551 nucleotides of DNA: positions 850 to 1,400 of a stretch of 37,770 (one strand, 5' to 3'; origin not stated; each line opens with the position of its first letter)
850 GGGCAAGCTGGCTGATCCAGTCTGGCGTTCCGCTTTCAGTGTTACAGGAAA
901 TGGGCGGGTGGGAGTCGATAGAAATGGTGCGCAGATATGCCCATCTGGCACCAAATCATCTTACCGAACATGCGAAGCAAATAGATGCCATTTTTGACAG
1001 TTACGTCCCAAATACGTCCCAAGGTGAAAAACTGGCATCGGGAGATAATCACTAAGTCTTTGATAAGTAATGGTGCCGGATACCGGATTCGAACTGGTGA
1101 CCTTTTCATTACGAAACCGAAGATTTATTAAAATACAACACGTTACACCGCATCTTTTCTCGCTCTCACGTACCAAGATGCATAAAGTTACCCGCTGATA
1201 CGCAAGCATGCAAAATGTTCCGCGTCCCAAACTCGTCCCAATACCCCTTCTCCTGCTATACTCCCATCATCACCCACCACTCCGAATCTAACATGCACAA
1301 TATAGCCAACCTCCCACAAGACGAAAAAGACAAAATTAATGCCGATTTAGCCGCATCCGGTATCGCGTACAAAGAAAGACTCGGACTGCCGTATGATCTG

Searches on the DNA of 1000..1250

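Call 78: search_rna_families(source=window, start=1000, end=1250, threshold=evalue, max_evalue=1, show_alignments=1)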
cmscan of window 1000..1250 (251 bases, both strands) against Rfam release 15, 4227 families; matches with E-value up to 1: 0.
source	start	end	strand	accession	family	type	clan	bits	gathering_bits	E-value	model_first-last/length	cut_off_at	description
